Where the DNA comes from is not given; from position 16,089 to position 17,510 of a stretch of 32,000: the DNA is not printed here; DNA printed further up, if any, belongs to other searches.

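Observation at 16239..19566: Tandem divergent paralogs with four conserved cysteines bracketing a small membrane protein and a small helical protein: uncharacterised four-gene module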

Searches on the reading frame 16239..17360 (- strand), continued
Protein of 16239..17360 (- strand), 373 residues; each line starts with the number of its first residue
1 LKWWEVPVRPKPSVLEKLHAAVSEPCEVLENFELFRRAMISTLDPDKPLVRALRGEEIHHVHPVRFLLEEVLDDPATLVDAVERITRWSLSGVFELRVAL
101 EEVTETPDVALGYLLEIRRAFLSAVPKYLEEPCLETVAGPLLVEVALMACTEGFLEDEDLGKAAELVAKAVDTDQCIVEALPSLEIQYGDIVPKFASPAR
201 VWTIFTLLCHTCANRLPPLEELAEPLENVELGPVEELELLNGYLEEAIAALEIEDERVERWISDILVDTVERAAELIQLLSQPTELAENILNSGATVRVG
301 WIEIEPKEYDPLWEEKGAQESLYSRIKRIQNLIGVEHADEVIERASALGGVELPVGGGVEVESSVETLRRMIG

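Call 38: find_encoding_contigs(protein=P0012, flank=8000, max_places=2)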
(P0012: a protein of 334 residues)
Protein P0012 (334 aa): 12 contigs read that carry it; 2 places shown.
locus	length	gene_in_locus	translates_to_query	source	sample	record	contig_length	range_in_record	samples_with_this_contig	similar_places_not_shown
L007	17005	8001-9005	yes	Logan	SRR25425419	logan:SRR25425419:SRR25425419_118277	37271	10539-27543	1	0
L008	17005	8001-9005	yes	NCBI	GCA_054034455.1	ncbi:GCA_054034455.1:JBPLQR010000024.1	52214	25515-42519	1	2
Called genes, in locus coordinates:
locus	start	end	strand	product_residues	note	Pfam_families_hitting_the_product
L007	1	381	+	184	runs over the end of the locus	PF07998:Peptidase_M54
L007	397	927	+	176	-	PF13527:Acetyltransf_9, PF00583:Acetyltransf_1, PF13508:Acetyltransf_7, PF13673:Acetyltransf_10, PF08445:FR47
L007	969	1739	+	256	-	PF01026:TatD_DNase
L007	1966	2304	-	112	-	-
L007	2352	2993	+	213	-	PF01351:RNase_HII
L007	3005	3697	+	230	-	PF13353:Fer4_12, PF04055:Radical_SAM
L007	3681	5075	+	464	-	PF01702:TGT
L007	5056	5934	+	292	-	PF02005:TRM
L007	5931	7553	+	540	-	PF14010:PEPcase_2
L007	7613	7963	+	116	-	-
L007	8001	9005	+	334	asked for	-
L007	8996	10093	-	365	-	PF04055:Radical_SAM, PF19288:CofH_C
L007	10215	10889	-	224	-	PF01902:Diphthami_syn_2_N, PF24167:DUF7411 (faint), PF28410:Diphthami_syn_2_C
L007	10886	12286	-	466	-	-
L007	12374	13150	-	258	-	-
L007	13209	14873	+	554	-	PF00920:ILVD_EDD_N, PF24877:ILV_EDD_C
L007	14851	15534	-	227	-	PF04060:FeS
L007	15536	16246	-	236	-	PF02492:cobW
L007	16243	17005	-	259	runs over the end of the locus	PF00005:ABC_tran, PF13401:AAA_22 (weak)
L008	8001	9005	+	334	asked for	-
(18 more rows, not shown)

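Call 39: find_encoding_contigs(protein=P0014, flank=8000, max_places=2)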
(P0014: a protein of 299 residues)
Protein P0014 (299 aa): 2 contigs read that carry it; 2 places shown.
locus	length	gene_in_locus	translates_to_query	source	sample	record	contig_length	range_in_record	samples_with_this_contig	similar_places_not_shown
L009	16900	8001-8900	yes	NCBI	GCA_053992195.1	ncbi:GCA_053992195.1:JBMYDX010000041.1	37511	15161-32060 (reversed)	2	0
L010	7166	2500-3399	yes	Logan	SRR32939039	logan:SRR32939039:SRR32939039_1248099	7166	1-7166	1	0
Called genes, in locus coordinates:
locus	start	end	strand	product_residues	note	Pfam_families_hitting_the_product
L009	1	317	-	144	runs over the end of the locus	-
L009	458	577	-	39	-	-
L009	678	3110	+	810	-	PF02663:FmdE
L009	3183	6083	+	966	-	PF01839:FG-GAP (faint), PF13517:FG-GAP_3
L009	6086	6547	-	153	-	-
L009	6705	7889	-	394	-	-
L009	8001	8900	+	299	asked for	-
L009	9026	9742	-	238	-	-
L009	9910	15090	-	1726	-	PF02514:CobN-Mg_chel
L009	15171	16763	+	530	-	-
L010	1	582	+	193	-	?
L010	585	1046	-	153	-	-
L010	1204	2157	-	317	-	-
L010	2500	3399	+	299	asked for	-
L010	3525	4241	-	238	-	-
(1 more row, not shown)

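Call 52: search_protein_families(library=pfam, alignment_id=A4, max_evalue=5)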
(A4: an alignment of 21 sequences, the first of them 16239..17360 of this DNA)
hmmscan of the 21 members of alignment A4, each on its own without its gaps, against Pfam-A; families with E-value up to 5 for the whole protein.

A. member 1, window:16239-17360:- (373 aa): 1 family
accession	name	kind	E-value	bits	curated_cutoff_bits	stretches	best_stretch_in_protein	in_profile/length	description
PF00210.30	Ferritin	-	0.34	11.3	24.5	0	336-350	46-60/142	Ferritin-like domain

B. families by the number of members that match (of 21 scanned): 11 families
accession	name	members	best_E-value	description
PF18360.6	hnRNP_Q_AcD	3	0.018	Heterogeneous nuclear ribonucleoprotein Q acidic domain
PF20332.3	DUF6627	2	0.074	Family of unknown function (DUF6627)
PF10524.14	NfI_DNAbd_pre-N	2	0.25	Nuclear factor I protein pre-N-terminus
PF16702.10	DUF5063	1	0.015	Domain of unknown function (DUF5063)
PF09602.15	PhaP_Bmeg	1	0.082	Polyhydroxyalkanoic acid inclusion protein (PhaP_Bmeg)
PF03623.18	Focal_AT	1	0.1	Focal adhesion targeting region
PF14591.11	AF0941-like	1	0.11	AF0941-like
PF20933.2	HpHbR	1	0.19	Haptoglobin-hemoglobin receptor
PF14261.11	DUF4351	1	0.26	Domain of unknown function (DUF4351)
PF00210.30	Ferritin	1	0.34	Ferritin-like domain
PF11491.13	DUF3213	1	0.83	Protein of unknown function (DUF3213)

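Call 58: predict_structure(alignment_id=A4)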
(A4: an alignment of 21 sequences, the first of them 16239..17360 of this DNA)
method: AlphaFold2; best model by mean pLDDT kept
length: 373 residues; sequences in the alignment: 21
mean_pLDDT: 84.0   pTM: 0.81
mean pLDDT of the five models: 84.0, 83.3, 82.7, 82.6, 81.7
residues with pLDDT >= 90: 238; 70-90: 68; 50-70: 30; < 50: 37
segments of 3 or more residues with pLDDT < 50: 344-366, 368-373
pLDDT, mean of each block of 10 residues (from residue 1): 88 90 70 92 93 91 95 93 90 91 91 94 94 94 95 91 94 93 89 93 97 92 95 83 90 95 92 90 96 91 93 62 53 50 45 35 45 36
secondary structure, 60 per line:
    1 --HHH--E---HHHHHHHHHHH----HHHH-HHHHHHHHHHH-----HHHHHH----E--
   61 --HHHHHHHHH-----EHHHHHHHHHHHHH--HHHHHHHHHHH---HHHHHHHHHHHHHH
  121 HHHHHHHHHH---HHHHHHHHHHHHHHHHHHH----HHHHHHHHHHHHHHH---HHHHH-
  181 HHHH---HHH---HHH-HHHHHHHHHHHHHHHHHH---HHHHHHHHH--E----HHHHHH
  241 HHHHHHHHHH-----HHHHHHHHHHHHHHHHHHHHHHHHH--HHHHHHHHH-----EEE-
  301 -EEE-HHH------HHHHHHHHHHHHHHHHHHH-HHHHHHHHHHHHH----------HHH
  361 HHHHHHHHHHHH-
elements in order: H12-22 H27-30 H32-42 H48-53 H63-71 H78-90 H93-103 H107-130 H134-152 H157-171 H175-179 H181-184 H198-215 H219-227 H235-250 H256-280 H283-291 E297-299 E302-304 H315-333 H335-347 H358-372
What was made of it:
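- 16239..17360 (-): Paralog A, 373 aa, TTG start. Soluble, acidic, all-alpha protein of the MK-7-type family. AlphaFold model pLDDT 84, pTM 0.81 (call 58).
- Structure: call 58. It has a low-confidence acidic tail (call 58).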

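Call 61: fold_search(model_id=the predicted structure, library=pdb)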
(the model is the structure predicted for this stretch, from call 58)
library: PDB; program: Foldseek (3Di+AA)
matches with E <= 10: 447; with E <= 0.001: 0
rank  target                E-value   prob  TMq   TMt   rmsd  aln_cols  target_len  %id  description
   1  1udd_B                2.7e-01  0.08  0.10  0.13  19.7       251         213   17  TenA homologue protein from P.horikoshii OT3 (released 2004-06-01)
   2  8qkd                  3.4e-01  0.16  0.15  0.19  22.3       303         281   15  X-ray crystal structure of a de novo designed single-chain parallel coiled-coil alpha-helical barrel with 5 inner helice (released 2024-07-03)
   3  8evm_A                4.2e-01  0.09  0.11  0.16  21.2       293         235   17  De novo design of chlorophyll special pair containing protein assemblies (released 2024-05-15)
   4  1t72_G                4.6e-01  0.23  0.16  0.24  20.4       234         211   12  Crystal structure of phosphate transport system protein phoU from Aquifex aeolicus (released 2004-12-07)
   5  6s9o_A                4.6e-01  0.08  0.13  0.13  23.6       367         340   12  Designed Armadillo Repeat protein internal Lock1 fused to target peptide KRKRKLKFKR (released 2020-02-19)
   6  1t72_B                5.0e-01  0.25  0.16  0.24  20.4       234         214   12  Crystal structure of phosphate transport system protein phoU from Aquifex aeolicus (released 2004-12-07)
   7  3rm5_B                5.0e-01  0.09  0.15  0.12  19.9       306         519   16  Structure of Trifunctional THI20 from Yeast (released 2011-09-21)
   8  9kmj_A                5.2e-01  0.06  0.12  0.10  21.0       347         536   13  Taurine bound hTAUT (released 2025-07-02)
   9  2qcx_A                5.7e-01  0.11  0.13  0.17  20.4       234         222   12  Crystal structure of Bacillus subtilis TenA Y112F mutant complexed with formyl aminomethyl pyrimidine (released 2007-10-23)
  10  8xqa_A                6.2e-01  0.08  0.14  0.09  23.9       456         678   10  Structure of the sea urchin spSLC9C1 in state-3 w/ cAMP dimer (released 2024-07-17)
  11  6ivp_D                6.4e-01  0.08  0.12  0.15  27.4       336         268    9  Crystal structure of a membrane protein P262A (released 2019-11-06)
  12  4e40                  7.0e-01  0.06  0.09  0.13  30.6       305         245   10  The haptoglobin-hemoglobin receptor of Trypanosoma congolense (released 2013-01-16)
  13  1rtw_B                7.6e-01  0.09  0.13  0.18  17.7       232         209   12  X-ray Structure of PF1337, a TenA Homologue from Pyrococcus furiosus. Northeast Structural Genomics Research Consortiu (released 2004-01-13)
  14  6ivn_D                7.6e-01  0.08  0.12  0.16  27.7       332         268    9  Crystal structure of a membrane protein G264A (released 2019-11-06)
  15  1tyh_A                8.0e-01  0.08  0.11  0.16  20.4       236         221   12  Crystal Structure of Transcriptional Activator tenA from Bacillus subtilis (released 2004-07-20)
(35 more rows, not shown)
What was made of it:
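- On TenA / heme-oxygenase-like fold: Best Foldseek E 0.27, TM <= 0.19 (call 61).
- Closest known: TenA / heme-oxygenase-like all-alpha proteins. Different: E >= 0.27, probability <= 0.11, TM-score <= 0.19 and rmsd ~20 A (call 61).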

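Call 63: search_protein_families(library=ncbifam, proteins=[window:16239-17360:-, P0012, P0013, P0027, P0015, L004:3-497:+], max_evalue=1)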
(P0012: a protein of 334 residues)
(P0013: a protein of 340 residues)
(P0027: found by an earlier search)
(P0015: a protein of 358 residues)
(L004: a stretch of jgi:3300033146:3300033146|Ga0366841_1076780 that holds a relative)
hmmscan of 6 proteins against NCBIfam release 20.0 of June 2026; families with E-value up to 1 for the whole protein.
window:16239-17360:- (373 aa): 1 family
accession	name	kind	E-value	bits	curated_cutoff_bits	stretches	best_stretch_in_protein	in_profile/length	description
NF041388.1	DNAstvprot_Halo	equivalog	0.084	12.8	170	0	336-363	70-97/171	DNA starvation/stationary phase protection protein DpsA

P0012 (334 aa): 0 families

P0013 (340 aa): 0 families

P0027 (299 aa): 1 family
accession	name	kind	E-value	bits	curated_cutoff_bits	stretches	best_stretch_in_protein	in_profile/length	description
NF006035.0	PRK08177.1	equivalog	0.16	11.4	251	1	139-208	13-78/228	SDR family oxidoreductase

P0015 (358 aa): 0 families

L004:3-497:+ (164 aa): 0 families

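Call 65: fold_search(model_id=the predicted structure, library=viral)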
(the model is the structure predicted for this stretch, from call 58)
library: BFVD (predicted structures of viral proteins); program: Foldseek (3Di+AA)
matches with E <= 10: 358; with E <= 0.001: 0
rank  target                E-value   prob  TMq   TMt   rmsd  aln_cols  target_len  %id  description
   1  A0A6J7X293            1.2e-01  0.16  0.15  0.11  23.6       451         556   12  Caudovirus, tape measure, N-terminal [uncultured Caudovirales phage]
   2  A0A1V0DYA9            1.3e-01  0.13  0.12  0.06  27.4       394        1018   14  Tail tape measure protein [Dinoroseobacter phage vB_DshS-R5C]
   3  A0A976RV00            1.4e-01  0.16  0.15  0.16  23.7       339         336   15  (no name in the UniProt tables at hand)
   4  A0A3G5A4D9            3.2e-01  0.07  0.13  0.06  26.9       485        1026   10  Chitin synthase [Homavirus sp.]
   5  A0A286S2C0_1          5.0e-01  0.06  0.11  0.07  24.8       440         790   12  Tape measure protein [Arthrobacter phage Molivia]
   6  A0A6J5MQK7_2          5.2e-01  0.12  0.14  0.06  22.3       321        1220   12  Phage tail tape measure protein [uncultured Caudovirales phage]
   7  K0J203                5.2e-01  0.10  0.14  0.15  22.3       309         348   12  Polyprotein (Fragment) [Clover yellow vein virus]
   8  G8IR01                5.6e-01  0.08  0.11  0.07  23.3       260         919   12  MuF-like minor capsid protein [Mycobacterium phage Fionnbharth]
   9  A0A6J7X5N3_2          5.9e-01  0.10  0.13  0.04  19.2       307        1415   12  Uncharacterized protein [uncultured Caudovirales phage]
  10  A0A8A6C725            5.9e-01  0.08  0.12  0.13  20.9       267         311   13  (no name in the UniProt tables at hand)
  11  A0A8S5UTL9            5.9e-01  0.07  0.12  0.07  29.9       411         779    8  Uncharacterized protein [Myoviridae sp. ctYA416]
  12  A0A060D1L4            6.1e-01  0.09  0.14  0.07  29.2       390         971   13  Putative tail tape measure protein [Salmonella phage 9NA]
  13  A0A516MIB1            6.1e-01  0.06  0.11  0.08  24.4       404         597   12  (no name in the UniProt tables at hand)
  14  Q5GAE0                6.4e-01  0.05  0.10  0.04  43.4       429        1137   13  Methyl-accepting transducer domain-containing protein [Grouper iridovirus]
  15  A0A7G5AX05            6.7e-01  0.16  0.16  0.10  23.8       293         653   13  MC006L [Molluscum contagiosum virus subtype 1]
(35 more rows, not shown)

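Call 66: find_encoding_contigs(protein=P0013, flank=8000, max_places=2)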
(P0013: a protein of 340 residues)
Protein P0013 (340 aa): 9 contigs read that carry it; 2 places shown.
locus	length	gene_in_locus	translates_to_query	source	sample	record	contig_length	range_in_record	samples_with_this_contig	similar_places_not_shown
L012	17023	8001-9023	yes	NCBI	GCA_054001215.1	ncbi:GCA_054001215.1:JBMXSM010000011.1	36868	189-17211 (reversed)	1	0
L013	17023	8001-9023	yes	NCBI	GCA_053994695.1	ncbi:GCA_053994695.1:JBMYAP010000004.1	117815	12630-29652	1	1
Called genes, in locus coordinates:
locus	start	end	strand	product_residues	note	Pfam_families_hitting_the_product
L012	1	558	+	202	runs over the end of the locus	-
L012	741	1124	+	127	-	-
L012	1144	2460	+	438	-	PF05889:SepSecS, PF00155:Aminotran_1_2 (weak), PF01041:DegT_DnrJ_EryC1 (weak)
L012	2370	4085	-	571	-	-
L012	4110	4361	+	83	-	-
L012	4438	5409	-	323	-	-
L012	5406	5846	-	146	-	-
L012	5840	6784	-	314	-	PF03537:Glyco_hydro_114 (weak)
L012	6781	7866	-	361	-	PF04055:Radical_SAM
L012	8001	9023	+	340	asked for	-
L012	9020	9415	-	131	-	-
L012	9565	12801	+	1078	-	PF00133:tRNA-synt_1, PF01921:tRNA-synt_1f (faint), PF01406:tRNA-synt_1e (faint), PF09334:tRNA-synt_1g, PF13603:tRNA-synt_1_2 (faint), PF09334:tRNA-synt_1g, PF08264:Anticodon_1, PF19302:DUF5915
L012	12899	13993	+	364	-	PF09202:Rio2_N, PF01163:RIO1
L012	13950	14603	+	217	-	PF00731:AIRC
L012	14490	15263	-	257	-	-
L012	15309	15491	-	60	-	-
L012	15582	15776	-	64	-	-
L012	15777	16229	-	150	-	-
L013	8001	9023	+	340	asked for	-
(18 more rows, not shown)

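Call 68: find_related_loci(query=L004:3-494:+, collection=genome_contigs, flank=3000)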
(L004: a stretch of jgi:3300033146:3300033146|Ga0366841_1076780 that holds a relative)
Query L004:3-494:+ (164 aa) in genome_contigs; peptide patterns used: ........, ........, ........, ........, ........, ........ (x = any residue, [..] = any of these).
211 stretches matched a pattern, but none encodes a relative of the query by tblastn (E <= 1e-3).

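Call 69: find_related_loci(query=A2, collection=genome_contigs, flank=3500)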
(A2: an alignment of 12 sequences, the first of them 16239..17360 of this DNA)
Query A2 (373 aa) in genome_contigs; peptide patterns used: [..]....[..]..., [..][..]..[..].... (x = any residue, [..] = any of these).
83 stretches matched a pattern, but none encodes a relative of the query by tblastn (E <= 1e-3).

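Call 74: search_protein_families(library=pfam, proteins=[L012:6781-7866:-, L012:5840-6784:-, L012:5406-5846:-, L012:4438-5409:-, L012:2370-4085:-, L012:9020-9415:-], max_evalue=0.01)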
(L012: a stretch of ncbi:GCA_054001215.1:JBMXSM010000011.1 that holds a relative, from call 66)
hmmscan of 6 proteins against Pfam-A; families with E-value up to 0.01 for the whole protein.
L012:6781-7866:- (361 aa): 1 family
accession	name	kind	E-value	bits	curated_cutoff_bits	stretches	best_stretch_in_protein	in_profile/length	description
PF04055.27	Radical_SAM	-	1.1e-19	71.7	29.5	1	34-211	2-164/166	Radical SAM superfamily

L012:5840-6784:- (314 aa): 1 family
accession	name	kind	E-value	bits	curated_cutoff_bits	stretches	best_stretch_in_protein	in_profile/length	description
PF03537.19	Glyco_hydro_114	-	3e-06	27.1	27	1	37-250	19-207/231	Glycoside-hydrolase family GH114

L012:5406-5846:- (146 aa): 0 families

L012:4438-5409:- (323 aa): 2 families
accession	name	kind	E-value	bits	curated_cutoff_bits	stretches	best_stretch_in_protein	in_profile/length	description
PF00205.28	TPP_enzyme_M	-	0.0019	18.4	30.4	0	263-317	76-137/137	Thiamine pyrophosphate enzyme, central domain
PF15714.11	SpoVT_C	-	0.0038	17.7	27.5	1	37-85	76-124/128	Stage V sporulation protein T C-terminal, transcription factor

L012:2370-4085:- (571 aa): 0 families

L012:9020-9415:- (131 aa): 0 families

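Call 75: search_protein_families(library=ncbifam, proteins=[L012:6781-7866:-, L012:5840-6784:-, L012:5406-5846:-, L012:4438-5409:-, L012:2370-4085:-], max_evalue=0.01)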
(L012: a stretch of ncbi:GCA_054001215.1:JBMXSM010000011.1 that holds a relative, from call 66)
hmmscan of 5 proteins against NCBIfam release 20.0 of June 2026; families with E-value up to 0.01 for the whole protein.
L012:6781-7866:- (361 aa): 22 families
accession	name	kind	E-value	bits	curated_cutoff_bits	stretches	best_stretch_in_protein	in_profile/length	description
TIGR03550.1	F420_cofG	equivalog_domain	1.8e-148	494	213.35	1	26-346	1-321/322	7,8-didemethyl-8-hydroxy-5-deazariboflavin synthase CofG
NF004884.0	PRK06245.1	equivalog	1.5e-140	467.9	209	1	20-354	6-336/340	7,8-didemethyl-8-hydroxy-5-deazariboflavin synthase subunit CofG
NF006687.0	PRK09234.1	equivalog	2e-139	466.2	1018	1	9-357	56-409/849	bifunctional FO biosynthesis protein CofGH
TIGR03699.1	menaquin_MqnC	equivalog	8.4e-25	87.3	428.1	1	8-291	19-300/342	cyclic dehypoxanthinyl futalosine synthase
TIGR00423.1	TIGR00423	subfamily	1.8e-23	83.3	260.25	1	25-328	1-306/310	CofH family radical SAM protein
TIGR03551.1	F420_cofH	equivalog_domain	2.6e-22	79.1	374.1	1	10-329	20-342/345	5-amino-6-(D-ribitylamino)uracil--L-tyrosine 4-hydroxyphenyl transferase CofH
NF005609.0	PRK07360.1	equivalog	4.6e-20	71.7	426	1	11-325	43-361/374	7,8-didemethyl-8-hydroxy-5-deazariboflavin synthase subunit CofH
TIGR03700.1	mena_SCO4494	equivalog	4.6e-16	58.7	434.55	1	8-93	27-112/351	aminofutalosine synthase MqnE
TIGR03957.1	rSAM_HmdB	equivalog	2.4e-15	56.5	320.9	1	169-294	162-284/317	5,10-methenyltetrahydromethanopterin hydrogenase cofactor biosynthesis protein HmdB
TIGR00433.2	bioB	equivalog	6.1e-13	48.7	225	1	176-286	171-279/307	biotin synthase BioB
NF006277.0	PRK08445.1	equivalog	1.9e-12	46.7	576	1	23-291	36-303/348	dehypoxanthine futalosine cyclase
TIGR03910.1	pyrrolys_PylB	equivalog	4.6e-11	42.2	348.2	1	12-265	41-272/347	methylornithine synthase PylB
TIGR02351.2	thiH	equivalog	1.3e-09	37.6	380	1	6-90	51-133/364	2-iminoacetate synthase ThiH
TIGR03956.1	rSAM_HydE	equivalog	7.5e-08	32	254.6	1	10-90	32-110/340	[FeFe] hydrogenase H-cluster radical SAM maturase HydE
NF004911.0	PRK06267.1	equivalog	1e-07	31.5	305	1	4-67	4-67/351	hypothetical protein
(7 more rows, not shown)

L012:5840-6784:- (314 aa): 1 family
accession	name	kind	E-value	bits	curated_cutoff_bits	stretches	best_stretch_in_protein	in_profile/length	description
TIGR01370.1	TIGR01370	hypoth_equivalog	1.4e-08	34.2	181.25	1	16-143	46-175/315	MJ1477/TM1410 family putative glycoside hydrolase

L012:5406-5846:- (146 aa): 0 families

L012:4438-5409:- (323 aa): 2 families
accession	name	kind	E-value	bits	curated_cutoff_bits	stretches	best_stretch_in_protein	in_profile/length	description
NF005507.0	PRK07119.1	subfamily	0.0015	17.4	399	0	188-232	159-203/352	3-methyl-2-oxobutanoate dehydrogenase subunit VorB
TIGR02851.1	spore_V_T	equivalog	0.0076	16.1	235.9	0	36-86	127-177/180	stage V sporulation protein T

L012:2370-4085:- (571 aa): 0 families

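Call 80: search_protein_families(library=ncbifam, proteins=[L007:8996-10093:-, L007:7613-7963:+, L007:10886-12286:-, L007:12374-13150:-, L009:6705-7889:-, L009:9026-9742:-, L009:6086-6547:-, L005:6303-7094:+, L005:12380-13345:-, L005:10577-11533:+], max_evalue=0.001)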
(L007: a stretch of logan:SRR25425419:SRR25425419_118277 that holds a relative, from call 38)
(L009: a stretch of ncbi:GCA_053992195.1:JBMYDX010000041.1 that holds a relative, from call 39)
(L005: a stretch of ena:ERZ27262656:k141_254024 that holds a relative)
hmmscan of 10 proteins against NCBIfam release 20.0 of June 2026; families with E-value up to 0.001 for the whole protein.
L007:8996-10093:- (365 aa): 18 families
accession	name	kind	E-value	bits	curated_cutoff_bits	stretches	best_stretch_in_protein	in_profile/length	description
TIGR03551.1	F420_cofH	equivalog_domain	1.4e-158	527.2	374.1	1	18-360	2-344/345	5-amino-6-(D-ribitylamino)uracil--L-tyrosine 4-hydroxyphenyl transferase CofH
NF006687.0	PRK09234.1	equivalog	7.8e-144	480.8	1018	1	22-361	497-837/849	bifunctional FO biosynthesis protein CofGH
NF005609.0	PRK07360.1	equivalog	8.6e-142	472.3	426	1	8-362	11-369/374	7,8-didemethyl-8-hydroxy-5-deazariboflavin synthase subunit CofH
TIGR00423.1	TIGR00423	subfamily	1.3e-130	435.2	260.25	1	51-360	1-309/310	CofH family radical SAM protein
TIGR03699.1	menaquin_MqnC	equivalog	3.9e-112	374.5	428.1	1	26-359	11-340/342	cyclic dehypoxanthinyl futalosine synthase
TIGR03700.1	mena_SCO4494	equivalog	5.8e-108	360.9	434.55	1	29-360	22-350/351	aminofutalosine synthase MqnE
NF006277.0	PRK08445.1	equivalog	5.1e-90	301.8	576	1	37-364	23-348/348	dehypoxanthine futalosine cyclase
NF006276.0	PRK08444.1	equivalog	1.9e-76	257.4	560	1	29-364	23-353/353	aminofutalosine synthase MqnE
NF004580.0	PRK05926.1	equivalog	2.2e-65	221.3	583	1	26-352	39-363/370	hypothetical protein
TIGR03550.1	F420_cofG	equivalog_domain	3.2e-20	72.5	213.35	1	54-359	3-305/322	7,8-didemethyl-8-hydroxy-5-deazariboflavin synthase CofG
NF004884.0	PRK06245.1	equivalog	7.5e-19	67.8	209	1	49-359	9-312/340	7,8-didemethyl-8-hydroxy-5-deazariboflavin synthase subunit CofG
TIGR03956.1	rSAM_HydE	equivalog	8.9e-13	48.2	254.6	1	34-248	30-231/340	[FeFe] hydrogenase H-cluster radical SAM maturase HydE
TIGR03910.1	pyrrolys_PylB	equivalog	1e-07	31.2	348.2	1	23-316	26-298/347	methylornithine synthase PylB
TIGR02351.2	thiH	equivalog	1.8e-06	27.3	380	1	38-156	58-173/364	2-iminoacetate synthase ThiH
NF045502.1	variant_rSAM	domain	2.6e-06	26.6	125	1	67-202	144-278/357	radical SAM protein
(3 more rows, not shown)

L007:7613-7963:+ (116 aa): 0 families

L007:10886-12286:- (466 aa): 0 families

L007:12374-13150:- (258 aa): 0 families

L009:6705-7889:- (394 aa): 0 families

L009:9026-9742:- (238 aa): 0 families

L009:6086-6547:- (153 aa): 0 families

L005:6303-7094:+ (263 aa): 0 families

L005:12380-13345:- (321 aa): 1 family
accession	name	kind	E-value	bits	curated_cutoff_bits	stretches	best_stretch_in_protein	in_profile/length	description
TIGR03845.1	sulfopyru_alph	equivalog_domain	0.00019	21.4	147.95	0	6-149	1-150/160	sulfopyruvate decarboxylase subunit alpha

L005:10577-11533:+ (318 aa): 0 families
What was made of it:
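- Closest known: Fused CofGH. Same: NCBIfam holds a model for the bifunctional CofGH enzyme, and both neighbouring genes match it (calls 75, 80).
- P0012 overlaps the 3' end of cofH by 10 nt (TIGR03551, 527 bits, cut-off 374) (calls 38, 66, 75, 80).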
